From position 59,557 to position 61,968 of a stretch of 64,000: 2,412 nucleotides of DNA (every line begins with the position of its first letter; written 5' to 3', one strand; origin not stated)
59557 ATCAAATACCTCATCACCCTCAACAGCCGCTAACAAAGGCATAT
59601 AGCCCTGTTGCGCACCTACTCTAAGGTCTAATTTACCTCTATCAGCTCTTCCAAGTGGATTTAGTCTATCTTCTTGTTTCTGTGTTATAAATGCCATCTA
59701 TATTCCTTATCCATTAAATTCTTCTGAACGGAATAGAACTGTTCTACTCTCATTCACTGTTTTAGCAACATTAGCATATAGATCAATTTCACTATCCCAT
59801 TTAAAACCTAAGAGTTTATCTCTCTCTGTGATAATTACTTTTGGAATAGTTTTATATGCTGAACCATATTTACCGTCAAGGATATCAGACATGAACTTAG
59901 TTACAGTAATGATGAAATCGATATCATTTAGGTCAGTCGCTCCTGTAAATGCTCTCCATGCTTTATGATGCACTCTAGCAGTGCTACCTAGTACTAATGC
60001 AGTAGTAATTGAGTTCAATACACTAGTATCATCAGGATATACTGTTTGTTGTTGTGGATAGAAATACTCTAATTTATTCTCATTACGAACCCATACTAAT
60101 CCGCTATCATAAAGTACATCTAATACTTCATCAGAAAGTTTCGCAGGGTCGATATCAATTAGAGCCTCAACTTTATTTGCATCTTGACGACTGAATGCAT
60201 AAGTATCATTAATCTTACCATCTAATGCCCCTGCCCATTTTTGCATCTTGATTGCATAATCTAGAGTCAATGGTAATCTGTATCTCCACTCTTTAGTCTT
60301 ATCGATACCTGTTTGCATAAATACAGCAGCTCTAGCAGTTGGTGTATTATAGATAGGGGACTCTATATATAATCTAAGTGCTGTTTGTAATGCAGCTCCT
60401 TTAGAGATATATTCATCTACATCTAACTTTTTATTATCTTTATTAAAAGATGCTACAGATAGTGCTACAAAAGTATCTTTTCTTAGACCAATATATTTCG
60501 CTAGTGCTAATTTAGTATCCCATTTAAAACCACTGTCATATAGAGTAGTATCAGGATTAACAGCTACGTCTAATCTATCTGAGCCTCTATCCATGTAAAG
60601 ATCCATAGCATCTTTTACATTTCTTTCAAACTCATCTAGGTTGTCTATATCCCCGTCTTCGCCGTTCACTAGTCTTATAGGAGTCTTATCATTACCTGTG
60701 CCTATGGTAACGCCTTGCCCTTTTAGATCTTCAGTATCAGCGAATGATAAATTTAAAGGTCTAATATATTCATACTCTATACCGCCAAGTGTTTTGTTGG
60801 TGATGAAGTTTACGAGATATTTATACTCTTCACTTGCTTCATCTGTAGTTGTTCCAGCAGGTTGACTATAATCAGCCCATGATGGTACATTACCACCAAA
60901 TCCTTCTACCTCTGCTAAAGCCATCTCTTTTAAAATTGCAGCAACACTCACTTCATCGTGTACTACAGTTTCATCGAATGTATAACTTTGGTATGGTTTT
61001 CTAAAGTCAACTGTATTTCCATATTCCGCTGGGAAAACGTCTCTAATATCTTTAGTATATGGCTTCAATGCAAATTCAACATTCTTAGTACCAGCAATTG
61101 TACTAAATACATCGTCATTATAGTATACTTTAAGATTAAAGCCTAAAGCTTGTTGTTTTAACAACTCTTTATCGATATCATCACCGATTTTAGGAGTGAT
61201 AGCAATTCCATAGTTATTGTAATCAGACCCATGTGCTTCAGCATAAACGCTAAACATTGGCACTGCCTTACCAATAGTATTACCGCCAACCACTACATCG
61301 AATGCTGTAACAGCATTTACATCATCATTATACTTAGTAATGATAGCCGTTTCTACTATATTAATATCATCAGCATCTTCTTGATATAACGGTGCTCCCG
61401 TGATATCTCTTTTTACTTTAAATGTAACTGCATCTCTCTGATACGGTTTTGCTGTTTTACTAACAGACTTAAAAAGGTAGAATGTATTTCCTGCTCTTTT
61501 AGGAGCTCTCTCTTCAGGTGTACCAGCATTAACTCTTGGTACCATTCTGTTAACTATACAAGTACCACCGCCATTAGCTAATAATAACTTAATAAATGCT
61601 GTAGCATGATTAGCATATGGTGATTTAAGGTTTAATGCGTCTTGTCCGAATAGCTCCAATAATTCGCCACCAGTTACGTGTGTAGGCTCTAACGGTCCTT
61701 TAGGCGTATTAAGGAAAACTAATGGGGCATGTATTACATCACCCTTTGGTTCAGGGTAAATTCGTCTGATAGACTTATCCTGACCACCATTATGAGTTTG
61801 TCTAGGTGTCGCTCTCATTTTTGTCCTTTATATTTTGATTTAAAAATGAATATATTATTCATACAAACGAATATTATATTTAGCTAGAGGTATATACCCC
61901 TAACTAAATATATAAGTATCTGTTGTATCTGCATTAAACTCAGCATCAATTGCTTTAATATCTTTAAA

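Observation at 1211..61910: Window-wide family of stop-codon-overlapping palindromic hairpins, mostly lacking an adjacent U-tract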

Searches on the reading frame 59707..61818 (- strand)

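Call 32: search_protein_families(library=phrogs, proteins=[window:59707-61818:-], max_evalue=0.00001)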
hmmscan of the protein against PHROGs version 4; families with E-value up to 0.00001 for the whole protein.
window:59707-61818:- (703 aa): 1 family
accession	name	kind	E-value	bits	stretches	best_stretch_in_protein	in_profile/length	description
phrog_3242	-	tail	3.5e-99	334.1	1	3-700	8-688/692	tail sheath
